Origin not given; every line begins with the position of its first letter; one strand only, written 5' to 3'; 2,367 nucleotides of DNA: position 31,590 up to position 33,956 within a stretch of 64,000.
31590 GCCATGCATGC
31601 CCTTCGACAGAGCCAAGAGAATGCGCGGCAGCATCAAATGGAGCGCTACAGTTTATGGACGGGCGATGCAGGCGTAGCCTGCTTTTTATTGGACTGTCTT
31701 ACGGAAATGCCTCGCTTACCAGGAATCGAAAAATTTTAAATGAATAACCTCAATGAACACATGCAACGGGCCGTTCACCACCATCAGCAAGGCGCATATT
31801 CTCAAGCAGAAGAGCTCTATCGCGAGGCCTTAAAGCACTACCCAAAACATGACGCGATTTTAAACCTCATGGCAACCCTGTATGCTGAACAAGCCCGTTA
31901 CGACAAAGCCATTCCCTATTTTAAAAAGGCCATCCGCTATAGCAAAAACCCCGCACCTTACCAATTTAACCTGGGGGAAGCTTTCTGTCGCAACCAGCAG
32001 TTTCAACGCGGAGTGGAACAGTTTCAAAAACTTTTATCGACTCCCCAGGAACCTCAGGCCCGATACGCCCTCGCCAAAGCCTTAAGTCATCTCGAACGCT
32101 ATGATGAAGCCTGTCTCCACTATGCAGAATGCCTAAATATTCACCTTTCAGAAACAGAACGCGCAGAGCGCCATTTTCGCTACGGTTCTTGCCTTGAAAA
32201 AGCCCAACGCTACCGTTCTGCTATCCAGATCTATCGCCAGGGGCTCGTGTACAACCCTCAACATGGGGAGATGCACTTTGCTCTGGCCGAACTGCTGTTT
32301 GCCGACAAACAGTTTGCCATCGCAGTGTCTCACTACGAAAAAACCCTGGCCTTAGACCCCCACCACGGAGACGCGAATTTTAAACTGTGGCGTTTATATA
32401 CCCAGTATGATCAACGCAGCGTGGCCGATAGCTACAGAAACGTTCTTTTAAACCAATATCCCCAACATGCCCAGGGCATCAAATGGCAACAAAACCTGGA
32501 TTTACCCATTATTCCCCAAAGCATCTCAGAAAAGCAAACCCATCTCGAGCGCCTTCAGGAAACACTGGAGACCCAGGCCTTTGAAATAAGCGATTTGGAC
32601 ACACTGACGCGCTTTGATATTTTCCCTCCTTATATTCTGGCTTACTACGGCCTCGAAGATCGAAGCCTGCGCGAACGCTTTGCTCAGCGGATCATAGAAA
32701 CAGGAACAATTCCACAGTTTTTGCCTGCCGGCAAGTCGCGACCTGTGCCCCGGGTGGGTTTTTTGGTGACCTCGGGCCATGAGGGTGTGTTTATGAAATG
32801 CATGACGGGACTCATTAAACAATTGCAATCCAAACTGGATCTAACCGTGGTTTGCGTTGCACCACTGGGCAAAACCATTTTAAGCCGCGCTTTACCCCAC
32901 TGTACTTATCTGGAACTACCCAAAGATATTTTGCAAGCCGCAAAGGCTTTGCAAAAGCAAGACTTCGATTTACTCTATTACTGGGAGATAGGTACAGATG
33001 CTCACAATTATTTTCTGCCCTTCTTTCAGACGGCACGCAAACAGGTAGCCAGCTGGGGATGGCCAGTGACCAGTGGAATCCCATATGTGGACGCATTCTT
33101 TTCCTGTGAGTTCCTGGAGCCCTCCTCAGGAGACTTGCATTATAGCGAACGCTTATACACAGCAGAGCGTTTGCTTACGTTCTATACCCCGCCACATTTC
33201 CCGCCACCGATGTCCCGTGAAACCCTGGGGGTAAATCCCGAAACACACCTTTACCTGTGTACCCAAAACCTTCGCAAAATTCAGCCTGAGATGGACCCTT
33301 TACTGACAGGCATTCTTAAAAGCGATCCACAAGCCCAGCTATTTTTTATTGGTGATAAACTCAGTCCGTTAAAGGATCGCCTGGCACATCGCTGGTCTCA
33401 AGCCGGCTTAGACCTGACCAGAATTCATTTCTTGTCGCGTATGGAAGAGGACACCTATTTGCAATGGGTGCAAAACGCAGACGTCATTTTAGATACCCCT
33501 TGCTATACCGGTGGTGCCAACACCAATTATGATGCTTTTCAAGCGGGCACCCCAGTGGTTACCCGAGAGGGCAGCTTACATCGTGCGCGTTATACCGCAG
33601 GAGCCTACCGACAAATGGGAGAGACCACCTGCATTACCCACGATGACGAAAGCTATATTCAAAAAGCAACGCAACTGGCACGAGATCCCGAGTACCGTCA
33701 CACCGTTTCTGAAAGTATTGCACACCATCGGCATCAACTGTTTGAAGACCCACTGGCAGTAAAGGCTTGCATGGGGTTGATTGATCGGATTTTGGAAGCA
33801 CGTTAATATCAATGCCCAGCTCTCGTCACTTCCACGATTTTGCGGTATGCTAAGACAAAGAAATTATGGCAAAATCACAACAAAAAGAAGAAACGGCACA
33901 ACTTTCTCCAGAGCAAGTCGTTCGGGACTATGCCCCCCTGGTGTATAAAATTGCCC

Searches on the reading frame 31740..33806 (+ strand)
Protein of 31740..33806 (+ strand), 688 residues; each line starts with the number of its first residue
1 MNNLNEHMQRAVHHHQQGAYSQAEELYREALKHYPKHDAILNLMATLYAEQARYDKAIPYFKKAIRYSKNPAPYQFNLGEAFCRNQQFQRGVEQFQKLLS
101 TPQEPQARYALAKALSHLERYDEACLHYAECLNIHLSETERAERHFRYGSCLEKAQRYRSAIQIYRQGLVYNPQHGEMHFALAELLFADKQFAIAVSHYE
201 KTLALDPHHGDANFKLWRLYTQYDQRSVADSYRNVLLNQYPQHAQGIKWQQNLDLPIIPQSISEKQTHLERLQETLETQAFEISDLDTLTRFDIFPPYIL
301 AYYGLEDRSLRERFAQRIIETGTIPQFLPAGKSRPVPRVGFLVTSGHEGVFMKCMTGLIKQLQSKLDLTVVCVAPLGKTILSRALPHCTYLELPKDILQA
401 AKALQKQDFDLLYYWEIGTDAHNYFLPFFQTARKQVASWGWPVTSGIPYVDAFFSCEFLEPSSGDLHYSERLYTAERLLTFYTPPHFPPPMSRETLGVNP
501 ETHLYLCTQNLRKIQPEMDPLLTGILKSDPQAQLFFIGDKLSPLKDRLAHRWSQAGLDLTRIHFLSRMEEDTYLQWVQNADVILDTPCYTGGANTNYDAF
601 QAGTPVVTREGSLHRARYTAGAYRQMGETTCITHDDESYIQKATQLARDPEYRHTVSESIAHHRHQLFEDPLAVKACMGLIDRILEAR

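Call 3: search_protein_families(library=pfam, proteins=[window:31740-33806:+], max_evalue=0.01)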
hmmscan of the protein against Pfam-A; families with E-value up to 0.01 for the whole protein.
window:31740-33806:+ (688 aa): 23 families
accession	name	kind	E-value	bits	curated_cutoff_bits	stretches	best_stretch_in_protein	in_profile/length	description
PF07719.23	TPR_2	-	6.1e-26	88.8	27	4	7-37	4-34/34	Tetratricopeptide repeat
PF14559.12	TPR_19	-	1.7e-20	73.5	25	3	16-70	3-57/68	Tetratricopeptide repeat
PF00515.34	TPR_1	-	2.5e-18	65.5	27.8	2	7-37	4-34/34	Tetratricopeptide repeat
PF13432.12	TPR_16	-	7.9e-18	65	32.7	3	16-68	9-62/65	Tetratricopeptide repeat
PF13428.12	TPR_14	-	1.5e-16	59.7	23.5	1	5-46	2-43/44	Tetratricopeptide repeat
PF13424.12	TPR_12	-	1.1e-15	58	30.1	2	9-67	8-74/77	Tetratricopeptide repeat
PF13181.12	TPR_8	-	1.1e-14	53.7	25.7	1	40-70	3-33/34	Tetratricopeptide repeat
PF13844.12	Glyco_transf_41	-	2.3e-13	49.7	25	1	492-666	358-530/543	Glycosyl transferase family 41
PF13431.12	TPR_17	-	4.5e-13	48.8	24.4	1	26-58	1-33/34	Tetratricopeptide repeat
PF13176.12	TPR_7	-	8.7e-13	47.7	27.9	0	41-68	2-31/36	Tetratricopeptide repeat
PF24575.1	TPR_Slam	-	4.1e-12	46.9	35.2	2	149-195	54-100/104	Surface lipoprotein assembly modifier, N-terminal TPR repeats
PF12895.13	ANAPC3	-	7.5e-12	45.8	27.2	1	51-128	2-79/82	Anaphase-promoting complex, cyclosome, subunit 3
PF13174.12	TPR_6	-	1.2e-08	35.5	26.3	0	146-167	4-25/33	Tetratricopeptide repeat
PF13414.12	TPR_11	-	1.4e-07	31.5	26.8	0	48-85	4-41/42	TPR repeat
PF23914.1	TPR_CcmH_CycH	-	8.7e-07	29.3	42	1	12-65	95-148/158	Cytochrome c-type biogenesis protein H TPR domain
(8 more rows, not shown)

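Call 4: search_protein_families(library=ncbifam, proteins=[window:31740-33806:+], max_evalue=0.01)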
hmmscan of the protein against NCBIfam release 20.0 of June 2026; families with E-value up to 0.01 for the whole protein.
window:31740-33806:+ (688 aa): 28 families (the best 25 are shown)
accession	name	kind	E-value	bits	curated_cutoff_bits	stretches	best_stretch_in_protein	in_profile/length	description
NF040959.1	MamA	equivalog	3e-18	66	200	2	9-135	42-169/204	magnetosome protein MamA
TIGR02917.1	PEP_TPR_lipo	equivalog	3.3e-17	61.7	312.2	2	17-124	783-890/899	XrtA/PEP-CTERM system TPR-repeat protein PrsT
TIGR00540.1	TPR_hemY_coli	hypoth_equivalog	6e-13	48.3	142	2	11-130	268-384/385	heme biosynthesis-associated TPR protein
TIGR02521.1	type_IV_pilW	equivalog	1.1e-12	48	154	2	5-107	32-134/234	type IV pilus biogenesis/stability protein PilW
TIGR02795.1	tol_pal_ybgF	equivalog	2.8e-11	44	90.1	3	45-132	9-103/119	tol-pal system protein YbgF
NF033762.1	social_mot_Tgl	equivalog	6.8e-11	42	225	2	138-235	27-126/252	social motility TPR repeat lipoprotein Tgl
NF033920.0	C39_PA2778_fam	equivalog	2.3e-10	40.3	150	2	6-91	158-243/255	PA2778 family cysteine peptidase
NF047371.1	FlcA_CTERM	equivalog_domain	1.7e-09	36.7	300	1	15-143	403-545/646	periplasmic flagellar collar protein FlcA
NF053607.1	CHU_0125_OmpA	equivalog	1.8e-09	36.7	620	2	7-124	22-139/639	CHU_0125 family OmpA-like outer membrane integrity protein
NF052230.1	T9SS_PorE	exception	3.8e-09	35.4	600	2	5-116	19-136/648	PorE family type IX secretion system protein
NF052400.1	M48_BAM_BepA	equivalog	1.3e-08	34.1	570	1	9-146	312-449/483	beta-barrel assembly-enhancing protease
NF047507.1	TPR_BatC_Lepto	exception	2.4e-07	30.4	175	1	7-120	27-141/214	TPR repeat-containing protein BatC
TIGR00990.1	3a0801s09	subfamily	8.3e-07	28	757.25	1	3-95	432-524/615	mitochondrial import receptor subunit TOM70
TIGR02552.1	LcrH_SycD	equivalog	2.8e-06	27.1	104.8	1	155-229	31-105/136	SycD/LcrH family type III secretion system chaperone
NF052312.1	T9SS_PorW_SprE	equivalog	2.9e-06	26.2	250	1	17-205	154-357/716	type IX secretion system periplasmic lipoprotein PorW/SprE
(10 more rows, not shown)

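Call 19: search_solved_structures(query=window:31740-33806:+, max_evalue=0.001)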
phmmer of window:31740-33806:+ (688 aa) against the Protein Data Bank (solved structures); distinct sequences matched with E-value up to 0.001: 70 (the best 60 are shown).
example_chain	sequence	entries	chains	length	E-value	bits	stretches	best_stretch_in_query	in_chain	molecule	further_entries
9qhb_A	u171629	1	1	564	5.5e-48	167.1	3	14-220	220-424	Engineered tetratricopeptide repeat protein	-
8bu0_A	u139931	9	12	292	1.2e-34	122.9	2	14-216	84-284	Consensus tetratricopeptide repeat protein | Crystal structure of an 8-repeat consensus TPR superhelix with Zinc. | Monomer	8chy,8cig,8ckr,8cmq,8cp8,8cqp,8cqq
9qhc_A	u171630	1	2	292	7.6e-34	120.3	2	14-216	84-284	Engineered tetratricopeptide repeat protein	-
7yeh_B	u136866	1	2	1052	2.5e-30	108.7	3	493-658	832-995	UDP-N-acetylglucosamine--peptide N-acetylglucosaminyltransferase 110 kDa subunit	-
7yea_A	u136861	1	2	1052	2.6e-30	108.7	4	493-658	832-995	UDP-N-acetylglucosamine--peptide N-acetylglucosaminyltransferase 110 kDa subunit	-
7ntf_A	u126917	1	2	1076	1.2e-29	106.4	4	493-658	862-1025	Isoform 1 of UDP-N-acetylglucosamine--peptide N-acetylglucosaminyltransferase 110 kDa subu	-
5djs_A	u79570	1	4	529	3e-21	78.7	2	406-650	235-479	Tetratricopeptide TPR_2 repeat protein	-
6q4m_A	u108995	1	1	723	3.1e-18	68.8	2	493-658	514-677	UDP-N-acetylglucosamine--peptide N-acetylglucosaminyltransferase 110 kDa subunit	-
6eou_A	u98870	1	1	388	4.2e-18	68.3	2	9-215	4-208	UDP-N-acetylglucosamine--peptide N-acetylglucosaminyltransferase 110 kDa subunit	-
5hgv_A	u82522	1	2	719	6.4e-18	67.7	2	493-658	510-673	UDP-N-acetylglucosamine--peptide N-acetylglucosaminyltransferase 110 kDa subunit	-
5npr_A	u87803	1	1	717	6.5e-18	67.7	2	493-658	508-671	UDP-N-acetylglucosamine--peptide N-acetylglucosaminyltransferase 110 kDa subunit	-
5nps_A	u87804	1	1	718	6.5e-18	67.7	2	493-658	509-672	UDP-N-acetylglucosamine--peptide N-acetylglucosaminyltransferase 110 kDa subunit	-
8cm9_A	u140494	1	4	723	6.7e-18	67.7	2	493-658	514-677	UDP-N-acetylglucosamine--peptide N-acetylglucosaminyltransferase 110 kDa subunit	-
3pe3_A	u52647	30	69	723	6.7e-18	67.7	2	493-658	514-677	UDP-N-acetylglucosamine--peptide N-acetylglucosaminyltransferase 110 kDa subunit | UDP-N-ACETYLGLUCOSAMINE--PEPTIDE N-ACETYLGLUCOSAMINYL TRANSFERASE 110 KDA SUB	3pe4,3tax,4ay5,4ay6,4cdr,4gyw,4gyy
6ibo_A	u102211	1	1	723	6.8e-18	67.6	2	493-658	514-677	UDP-N-acetylglucosamine--peptide N-acetylglucosaminyltransferase 110 kDa subunit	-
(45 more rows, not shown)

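Call 74: search_protein_families(library=padloc, proteins=[window:31740-33806:+], max_evalue=0.001)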
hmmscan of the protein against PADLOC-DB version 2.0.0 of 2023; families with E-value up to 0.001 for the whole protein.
window:31740-33806:+ (688 aa): 1 family
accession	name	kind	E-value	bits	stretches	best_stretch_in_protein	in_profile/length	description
PDLC01101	PrimPol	-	0.00088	16.1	0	135-204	26-95/490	adaptation polymerase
